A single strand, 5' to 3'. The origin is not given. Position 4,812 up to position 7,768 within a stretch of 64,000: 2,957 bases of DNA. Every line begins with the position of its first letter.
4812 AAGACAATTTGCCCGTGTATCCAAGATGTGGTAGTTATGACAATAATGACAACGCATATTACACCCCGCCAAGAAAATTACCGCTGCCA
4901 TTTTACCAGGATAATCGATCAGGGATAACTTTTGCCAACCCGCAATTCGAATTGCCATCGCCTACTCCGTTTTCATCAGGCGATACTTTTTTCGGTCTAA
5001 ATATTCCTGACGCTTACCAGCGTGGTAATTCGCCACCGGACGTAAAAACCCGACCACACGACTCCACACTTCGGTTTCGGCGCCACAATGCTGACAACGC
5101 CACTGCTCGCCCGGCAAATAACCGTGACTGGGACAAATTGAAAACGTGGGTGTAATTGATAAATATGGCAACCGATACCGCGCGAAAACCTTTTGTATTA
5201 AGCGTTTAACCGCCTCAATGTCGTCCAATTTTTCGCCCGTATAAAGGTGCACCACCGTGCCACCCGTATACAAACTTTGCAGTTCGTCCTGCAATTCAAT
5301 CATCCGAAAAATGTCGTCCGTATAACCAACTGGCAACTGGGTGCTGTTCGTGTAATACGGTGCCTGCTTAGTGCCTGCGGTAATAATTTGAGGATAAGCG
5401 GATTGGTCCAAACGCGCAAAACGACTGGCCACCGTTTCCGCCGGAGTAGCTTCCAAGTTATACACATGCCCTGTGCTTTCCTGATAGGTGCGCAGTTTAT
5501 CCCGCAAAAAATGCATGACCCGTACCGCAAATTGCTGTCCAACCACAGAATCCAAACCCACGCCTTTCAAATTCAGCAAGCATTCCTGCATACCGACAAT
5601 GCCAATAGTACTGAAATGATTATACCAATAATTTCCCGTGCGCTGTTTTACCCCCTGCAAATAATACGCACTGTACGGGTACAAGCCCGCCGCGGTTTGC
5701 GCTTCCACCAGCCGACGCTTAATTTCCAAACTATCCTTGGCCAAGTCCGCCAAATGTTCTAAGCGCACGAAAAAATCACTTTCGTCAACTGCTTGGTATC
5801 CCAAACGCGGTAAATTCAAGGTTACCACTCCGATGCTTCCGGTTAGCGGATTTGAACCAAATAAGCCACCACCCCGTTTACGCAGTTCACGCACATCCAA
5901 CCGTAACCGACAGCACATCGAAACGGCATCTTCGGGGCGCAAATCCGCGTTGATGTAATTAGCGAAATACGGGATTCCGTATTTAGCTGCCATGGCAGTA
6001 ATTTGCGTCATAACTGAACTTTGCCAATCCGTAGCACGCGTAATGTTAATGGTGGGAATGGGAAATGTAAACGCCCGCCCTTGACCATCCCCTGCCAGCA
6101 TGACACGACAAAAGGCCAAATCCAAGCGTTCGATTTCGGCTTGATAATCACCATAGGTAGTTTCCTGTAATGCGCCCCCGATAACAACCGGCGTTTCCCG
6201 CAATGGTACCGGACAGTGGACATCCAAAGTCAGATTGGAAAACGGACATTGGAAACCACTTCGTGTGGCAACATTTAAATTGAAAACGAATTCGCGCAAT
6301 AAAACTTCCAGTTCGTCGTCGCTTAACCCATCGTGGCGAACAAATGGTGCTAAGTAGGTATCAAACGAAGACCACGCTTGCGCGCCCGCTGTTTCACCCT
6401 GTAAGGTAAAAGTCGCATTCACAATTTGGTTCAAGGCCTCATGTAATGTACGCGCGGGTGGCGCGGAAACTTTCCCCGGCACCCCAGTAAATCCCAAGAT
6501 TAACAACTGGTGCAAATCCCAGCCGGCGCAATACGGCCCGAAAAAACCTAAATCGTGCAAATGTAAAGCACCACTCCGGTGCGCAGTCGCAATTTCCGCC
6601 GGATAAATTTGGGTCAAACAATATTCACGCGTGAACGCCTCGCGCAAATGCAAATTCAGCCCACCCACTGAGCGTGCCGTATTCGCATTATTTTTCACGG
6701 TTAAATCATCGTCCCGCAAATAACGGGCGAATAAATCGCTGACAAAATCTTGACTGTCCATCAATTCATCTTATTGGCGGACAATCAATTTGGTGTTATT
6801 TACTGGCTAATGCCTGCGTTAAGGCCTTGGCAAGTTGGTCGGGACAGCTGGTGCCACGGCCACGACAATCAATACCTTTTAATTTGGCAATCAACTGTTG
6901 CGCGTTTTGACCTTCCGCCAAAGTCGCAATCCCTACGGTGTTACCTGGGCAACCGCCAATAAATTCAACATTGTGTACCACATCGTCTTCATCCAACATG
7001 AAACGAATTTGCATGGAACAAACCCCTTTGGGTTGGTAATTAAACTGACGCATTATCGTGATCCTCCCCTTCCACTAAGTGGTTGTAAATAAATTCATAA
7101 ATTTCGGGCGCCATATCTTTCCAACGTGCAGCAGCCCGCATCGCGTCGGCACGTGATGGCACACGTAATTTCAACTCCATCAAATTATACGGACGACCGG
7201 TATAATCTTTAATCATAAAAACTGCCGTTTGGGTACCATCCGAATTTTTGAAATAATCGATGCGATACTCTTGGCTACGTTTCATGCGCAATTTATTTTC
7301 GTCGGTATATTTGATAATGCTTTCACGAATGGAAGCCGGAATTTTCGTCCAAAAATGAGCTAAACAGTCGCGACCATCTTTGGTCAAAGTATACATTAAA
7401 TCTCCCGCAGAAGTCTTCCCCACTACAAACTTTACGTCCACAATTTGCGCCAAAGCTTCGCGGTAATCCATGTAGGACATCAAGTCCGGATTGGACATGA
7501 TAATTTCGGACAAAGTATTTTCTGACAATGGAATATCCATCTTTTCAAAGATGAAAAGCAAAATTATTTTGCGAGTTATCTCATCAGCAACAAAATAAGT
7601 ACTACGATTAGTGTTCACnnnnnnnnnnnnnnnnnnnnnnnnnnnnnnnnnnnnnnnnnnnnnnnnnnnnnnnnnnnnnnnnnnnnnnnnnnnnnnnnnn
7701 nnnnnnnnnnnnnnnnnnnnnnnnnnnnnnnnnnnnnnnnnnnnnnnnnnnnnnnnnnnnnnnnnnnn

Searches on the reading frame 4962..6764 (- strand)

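Call 25: search_protein_families(library=pfam, proteins=[window:4962-6764:-], max_evalue=0.001)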
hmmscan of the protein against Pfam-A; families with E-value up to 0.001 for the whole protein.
window:4962-6764:- (600 aa): 1 family
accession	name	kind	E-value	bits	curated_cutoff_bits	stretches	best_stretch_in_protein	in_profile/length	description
PF13597.11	NRDD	-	1.3e-174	582.4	26.2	1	26-594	2-562/562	Anaerobic ribonucleoside-triphosphate reductase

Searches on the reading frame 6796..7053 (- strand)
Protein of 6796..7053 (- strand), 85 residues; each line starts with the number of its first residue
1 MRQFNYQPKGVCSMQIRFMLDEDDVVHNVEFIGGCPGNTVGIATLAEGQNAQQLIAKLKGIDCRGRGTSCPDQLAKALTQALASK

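Call 25: search_protein_families(library=pfam, proteins=[window:6796-7053:-], max_evalue=0.001)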
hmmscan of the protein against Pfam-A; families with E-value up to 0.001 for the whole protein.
window:6796-7053:- (85 aa): 1 family
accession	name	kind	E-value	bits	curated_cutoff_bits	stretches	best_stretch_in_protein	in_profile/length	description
PF12637.14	TSCPD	-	4e-26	91.6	22.8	1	5-82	2-88/88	TSCPD domain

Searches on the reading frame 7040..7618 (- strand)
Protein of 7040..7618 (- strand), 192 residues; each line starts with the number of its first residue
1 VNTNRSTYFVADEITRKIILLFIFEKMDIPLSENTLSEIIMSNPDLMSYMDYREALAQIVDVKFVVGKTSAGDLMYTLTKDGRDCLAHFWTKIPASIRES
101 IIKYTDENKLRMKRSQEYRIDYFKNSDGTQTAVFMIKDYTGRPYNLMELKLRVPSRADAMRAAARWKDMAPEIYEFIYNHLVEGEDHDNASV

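Call 25: search_protein_families(library=pfam, proteins=[window:7040-7618:-], max_evalue=0.001)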
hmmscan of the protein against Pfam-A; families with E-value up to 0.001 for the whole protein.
window:7040-7618:- (192 aa): 1 family
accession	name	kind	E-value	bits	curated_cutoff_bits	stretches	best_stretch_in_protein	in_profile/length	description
PF14277.12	DUF4364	-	2.5e-35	122.1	26.9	1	17-181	2-162/162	Domain of unknown function (DUF4364)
